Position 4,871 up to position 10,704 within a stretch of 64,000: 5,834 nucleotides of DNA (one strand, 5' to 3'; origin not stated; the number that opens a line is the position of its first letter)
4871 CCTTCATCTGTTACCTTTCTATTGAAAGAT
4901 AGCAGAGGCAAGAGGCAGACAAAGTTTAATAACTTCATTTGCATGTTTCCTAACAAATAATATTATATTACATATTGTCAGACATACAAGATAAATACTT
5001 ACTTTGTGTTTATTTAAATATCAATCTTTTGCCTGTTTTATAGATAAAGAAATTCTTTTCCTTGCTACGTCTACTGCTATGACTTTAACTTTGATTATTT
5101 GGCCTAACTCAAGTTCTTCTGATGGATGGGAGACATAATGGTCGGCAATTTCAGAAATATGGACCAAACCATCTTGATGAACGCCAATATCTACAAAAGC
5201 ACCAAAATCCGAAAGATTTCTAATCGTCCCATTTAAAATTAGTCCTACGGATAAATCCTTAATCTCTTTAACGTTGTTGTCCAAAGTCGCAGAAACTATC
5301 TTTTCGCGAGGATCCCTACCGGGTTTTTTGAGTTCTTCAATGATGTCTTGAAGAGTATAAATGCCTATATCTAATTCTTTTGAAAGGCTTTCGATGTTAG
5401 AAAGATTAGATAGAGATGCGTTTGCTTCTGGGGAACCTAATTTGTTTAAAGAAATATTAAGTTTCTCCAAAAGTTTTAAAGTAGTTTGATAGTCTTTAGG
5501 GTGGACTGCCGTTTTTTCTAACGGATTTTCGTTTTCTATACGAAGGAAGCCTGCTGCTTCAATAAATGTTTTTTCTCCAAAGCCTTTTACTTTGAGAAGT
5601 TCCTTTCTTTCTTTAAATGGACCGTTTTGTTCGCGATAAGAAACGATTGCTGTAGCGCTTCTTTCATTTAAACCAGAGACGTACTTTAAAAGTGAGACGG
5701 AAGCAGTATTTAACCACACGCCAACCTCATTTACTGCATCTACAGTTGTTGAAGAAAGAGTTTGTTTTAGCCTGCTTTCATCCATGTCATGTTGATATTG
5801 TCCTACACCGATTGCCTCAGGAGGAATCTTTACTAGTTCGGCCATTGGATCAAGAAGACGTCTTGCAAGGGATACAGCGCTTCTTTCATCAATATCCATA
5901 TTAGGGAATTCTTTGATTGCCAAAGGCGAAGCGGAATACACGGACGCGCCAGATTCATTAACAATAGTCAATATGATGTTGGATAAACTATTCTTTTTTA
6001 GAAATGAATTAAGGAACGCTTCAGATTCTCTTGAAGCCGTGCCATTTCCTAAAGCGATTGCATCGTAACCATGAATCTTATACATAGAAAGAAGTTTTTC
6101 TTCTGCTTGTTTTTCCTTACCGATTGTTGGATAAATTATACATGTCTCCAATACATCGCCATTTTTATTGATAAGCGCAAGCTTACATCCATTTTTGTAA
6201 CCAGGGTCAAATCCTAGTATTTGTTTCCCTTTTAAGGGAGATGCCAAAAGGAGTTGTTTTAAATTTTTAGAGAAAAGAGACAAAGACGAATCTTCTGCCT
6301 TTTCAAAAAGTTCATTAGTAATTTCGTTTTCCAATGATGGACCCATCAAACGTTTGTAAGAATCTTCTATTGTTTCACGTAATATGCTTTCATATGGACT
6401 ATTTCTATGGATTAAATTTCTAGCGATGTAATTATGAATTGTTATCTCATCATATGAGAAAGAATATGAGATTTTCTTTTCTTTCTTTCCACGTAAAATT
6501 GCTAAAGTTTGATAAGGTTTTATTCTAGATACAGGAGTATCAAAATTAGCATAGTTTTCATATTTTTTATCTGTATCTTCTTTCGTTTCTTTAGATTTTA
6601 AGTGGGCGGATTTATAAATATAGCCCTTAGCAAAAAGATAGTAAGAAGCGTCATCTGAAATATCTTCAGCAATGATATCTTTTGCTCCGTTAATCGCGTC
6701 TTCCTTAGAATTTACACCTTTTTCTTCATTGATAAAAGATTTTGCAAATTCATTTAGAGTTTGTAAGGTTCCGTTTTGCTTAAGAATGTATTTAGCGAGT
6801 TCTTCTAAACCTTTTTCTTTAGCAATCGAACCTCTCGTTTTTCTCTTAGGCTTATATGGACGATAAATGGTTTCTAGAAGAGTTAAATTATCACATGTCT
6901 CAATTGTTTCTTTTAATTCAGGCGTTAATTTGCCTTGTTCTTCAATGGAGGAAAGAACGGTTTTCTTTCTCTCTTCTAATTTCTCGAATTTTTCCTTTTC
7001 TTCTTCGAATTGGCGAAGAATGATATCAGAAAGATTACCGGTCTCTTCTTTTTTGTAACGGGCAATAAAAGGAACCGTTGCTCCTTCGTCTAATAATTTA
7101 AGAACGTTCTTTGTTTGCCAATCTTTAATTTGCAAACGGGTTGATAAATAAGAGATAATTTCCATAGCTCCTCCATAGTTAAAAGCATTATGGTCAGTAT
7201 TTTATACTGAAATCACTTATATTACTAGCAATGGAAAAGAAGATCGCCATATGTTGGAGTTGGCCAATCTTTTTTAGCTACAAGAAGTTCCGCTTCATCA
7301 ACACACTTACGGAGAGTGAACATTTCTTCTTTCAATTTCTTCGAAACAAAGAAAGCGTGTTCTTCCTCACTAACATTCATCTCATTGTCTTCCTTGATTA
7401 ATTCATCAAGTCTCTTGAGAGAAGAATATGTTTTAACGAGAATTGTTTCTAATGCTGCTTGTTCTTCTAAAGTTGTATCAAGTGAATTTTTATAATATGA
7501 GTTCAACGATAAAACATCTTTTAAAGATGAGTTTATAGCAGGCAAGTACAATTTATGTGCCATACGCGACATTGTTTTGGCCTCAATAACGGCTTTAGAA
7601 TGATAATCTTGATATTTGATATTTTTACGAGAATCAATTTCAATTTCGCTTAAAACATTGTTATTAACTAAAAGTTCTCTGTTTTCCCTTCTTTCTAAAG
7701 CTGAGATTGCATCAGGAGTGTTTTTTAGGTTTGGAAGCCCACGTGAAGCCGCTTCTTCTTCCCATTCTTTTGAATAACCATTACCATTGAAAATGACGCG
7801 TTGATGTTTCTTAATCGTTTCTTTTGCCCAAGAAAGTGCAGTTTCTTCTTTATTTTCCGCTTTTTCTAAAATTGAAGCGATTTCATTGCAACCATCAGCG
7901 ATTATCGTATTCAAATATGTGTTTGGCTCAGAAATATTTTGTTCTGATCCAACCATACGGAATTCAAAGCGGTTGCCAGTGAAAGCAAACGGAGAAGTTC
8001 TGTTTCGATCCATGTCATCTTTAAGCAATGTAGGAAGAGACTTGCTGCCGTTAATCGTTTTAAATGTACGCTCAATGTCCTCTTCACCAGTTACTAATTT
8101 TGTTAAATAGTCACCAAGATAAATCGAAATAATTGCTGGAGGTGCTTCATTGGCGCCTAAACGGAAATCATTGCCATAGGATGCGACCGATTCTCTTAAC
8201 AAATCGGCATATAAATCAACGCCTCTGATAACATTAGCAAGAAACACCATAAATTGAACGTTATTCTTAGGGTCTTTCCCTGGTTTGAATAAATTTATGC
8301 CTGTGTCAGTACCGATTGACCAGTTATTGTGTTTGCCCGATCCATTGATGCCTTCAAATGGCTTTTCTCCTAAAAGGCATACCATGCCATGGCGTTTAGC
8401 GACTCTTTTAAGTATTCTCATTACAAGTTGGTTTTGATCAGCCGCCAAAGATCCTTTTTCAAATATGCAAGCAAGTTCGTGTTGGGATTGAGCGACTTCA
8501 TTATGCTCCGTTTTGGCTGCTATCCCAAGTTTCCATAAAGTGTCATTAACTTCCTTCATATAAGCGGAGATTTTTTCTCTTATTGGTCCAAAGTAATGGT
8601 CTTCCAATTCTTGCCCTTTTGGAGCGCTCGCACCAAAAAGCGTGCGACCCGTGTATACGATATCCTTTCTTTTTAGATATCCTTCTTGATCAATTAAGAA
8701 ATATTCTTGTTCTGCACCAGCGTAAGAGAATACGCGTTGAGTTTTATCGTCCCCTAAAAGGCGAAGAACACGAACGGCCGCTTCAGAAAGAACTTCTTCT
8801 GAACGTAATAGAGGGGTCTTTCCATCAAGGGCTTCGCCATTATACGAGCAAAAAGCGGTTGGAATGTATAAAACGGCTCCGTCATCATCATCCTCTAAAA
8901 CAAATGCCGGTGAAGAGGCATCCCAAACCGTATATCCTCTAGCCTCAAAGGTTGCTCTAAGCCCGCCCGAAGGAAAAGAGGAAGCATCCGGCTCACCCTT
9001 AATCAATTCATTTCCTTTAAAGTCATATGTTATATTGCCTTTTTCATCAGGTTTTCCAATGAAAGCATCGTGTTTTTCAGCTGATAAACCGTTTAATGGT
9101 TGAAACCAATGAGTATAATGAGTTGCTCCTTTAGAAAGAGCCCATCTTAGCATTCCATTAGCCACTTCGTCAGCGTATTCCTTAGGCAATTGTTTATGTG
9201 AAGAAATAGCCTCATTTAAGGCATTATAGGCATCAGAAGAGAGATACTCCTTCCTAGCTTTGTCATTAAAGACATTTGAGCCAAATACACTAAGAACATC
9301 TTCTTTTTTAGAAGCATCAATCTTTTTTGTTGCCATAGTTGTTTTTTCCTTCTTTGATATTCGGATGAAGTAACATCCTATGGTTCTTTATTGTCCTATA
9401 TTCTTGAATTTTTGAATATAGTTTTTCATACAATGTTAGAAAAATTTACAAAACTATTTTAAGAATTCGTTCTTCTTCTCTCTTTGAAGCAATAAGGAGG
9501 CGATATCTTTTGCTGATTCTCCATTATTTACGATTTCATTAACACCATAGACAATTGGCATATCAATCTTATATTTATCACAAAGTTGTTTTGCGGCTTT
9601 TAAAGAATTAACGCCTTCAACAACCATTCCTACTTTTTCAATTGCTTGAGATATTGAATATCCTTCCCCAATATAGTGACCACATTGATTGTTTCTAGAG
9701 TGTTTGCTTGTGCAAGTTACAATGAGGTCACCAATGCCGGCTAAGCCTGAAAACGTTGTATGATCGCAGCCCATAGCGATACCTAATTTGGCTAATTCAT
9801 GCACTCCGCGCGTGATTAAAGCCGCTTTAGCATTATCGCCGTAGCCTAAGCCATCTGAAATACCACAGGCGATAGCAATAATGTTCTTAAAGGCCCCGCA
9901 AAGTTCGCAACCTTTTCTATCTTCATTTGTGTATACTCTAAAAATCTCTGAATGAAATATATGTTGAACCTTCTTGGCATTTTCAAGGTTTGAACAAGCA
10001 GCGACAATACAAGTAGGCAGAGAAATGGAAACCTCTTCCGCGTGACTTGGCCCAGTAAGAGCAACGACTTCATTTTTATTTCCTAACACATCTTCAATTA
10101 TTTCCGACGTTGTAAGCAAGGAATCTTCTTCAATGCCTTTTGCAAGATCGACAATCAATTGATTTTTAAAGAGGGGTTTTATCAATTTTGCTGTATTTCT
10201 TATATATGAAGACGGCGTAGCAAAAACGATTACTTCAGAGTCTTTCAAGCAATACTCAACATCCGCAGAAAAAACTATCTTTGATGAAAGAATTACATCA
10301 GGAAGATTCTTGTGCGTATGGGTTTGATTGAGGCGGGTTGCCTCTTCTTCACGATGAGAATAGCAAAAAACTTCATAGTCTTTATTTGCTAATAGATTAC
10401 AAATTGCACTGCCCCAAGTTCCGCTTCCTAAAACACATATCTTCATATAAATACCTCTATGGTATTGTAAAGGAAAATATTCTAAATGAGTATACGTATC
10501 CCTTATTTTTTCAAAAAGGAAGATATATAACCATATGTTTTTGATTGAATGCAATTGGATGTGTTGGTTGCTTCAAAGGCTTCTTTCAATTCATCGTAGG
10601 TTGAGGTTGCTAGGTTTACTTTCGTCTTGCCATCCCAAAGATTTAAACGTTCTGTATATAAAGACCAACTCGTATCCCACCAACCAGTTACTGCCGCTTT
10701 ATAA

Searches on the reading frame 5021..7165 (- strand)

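Call 23: search_protein_families(library=pfam, proteins=[window:5021-7165:-], max_evalue=0.001)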
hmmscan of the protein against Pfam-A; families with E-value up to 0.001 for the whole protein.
window:5021-7165:- (714 aa): 9 families
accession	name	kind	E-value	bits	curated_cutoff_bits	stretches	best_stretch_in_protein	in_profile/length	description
PF16921.10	Tex_YqgF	-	2.8e-43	147.8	27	1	314-437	1-125/126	Tex protein YqgF-like domain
PF12836.13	HHH_3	-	6.7e-26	90.6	27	1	478-542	1-65/65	Helix-hairpin-helix motif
PF09371.15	Tex_N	-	9.7e-26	89.8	32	1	1-75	1-75/75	Tex-like protein N-terminal domain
PF22706.1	Tex_central_region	-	1.5e-20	74.4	27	1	138-298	7-178/178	Tex central region-like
PF00575.29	S1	-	7.5e-20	71.5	22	1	640-710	4-74/74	S1 RNA binding domain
PF17674.7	HHH_9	-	8.1e-18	65.5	23.1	1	547-620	1-70/70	HHH domain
PF14635.12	HHH_7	-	1.9e-11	44.7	27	1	456-544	10-104/104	Helix-hairpin-helix motif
PF23459.1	S1_RRP5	-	2e-06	28.7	27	1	641-708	4-71/72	RRP5 S1 domain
PF14639.11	YqgF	-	1.6e-05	25.2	35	1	331-445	25-147/150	Holliday-junction resolvase-like of SPT6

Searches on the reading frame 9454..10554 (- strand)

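Call 23: search_protein_families(library=pfam, proteins=[window:9454-10554:-], max_evalue=0.001)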
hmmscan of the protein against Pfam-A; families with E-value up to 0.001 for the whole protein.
window:9454-10554:- (366 aa): 7 families
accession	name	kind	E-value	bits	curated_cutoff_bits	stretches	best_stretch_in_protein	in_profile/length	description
PF07479.19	NAD_Gly3P_dh_C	-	4.9e-54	182.8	25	1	212-351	1-140/142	NAD-dependent glycerol-3-phosphate dehydrogenase C-terminus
PF01210.29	NAD_Gly3P_dh_N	-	1.1e-42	146.2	23.1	1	38-192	1-157/158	NAD-dependent glycerol-3-phosphate dehydrogenase N-terminus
PF20618.3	GPD_NAD_C_bact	-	2.1e-20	73.5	27.6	1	272-337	1-65/66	Bacterial GPD, NAD-dependent C-terminal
PF03807.23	F420_oxidored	-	2.5e-09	38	21.6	1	38-139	1-93/94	NADP oxidoreductase coenzyme F420-dependent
PF02558.23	ApbA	-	5e-05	23.4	22.2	1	39-144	1-106/150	Ketopantoate reductase PanE/ApbA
PF01118.30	Semialdhyde_dh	-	0.00087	20.1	26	0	38-141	1-100/121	Semialdehyde dehydrogenase, NAD binding domain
PF01488.26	Shikimate_DH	-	0.0009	19.8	24.3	0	38-139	14-113/138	Shikimate / quinate 5-dehydrogenase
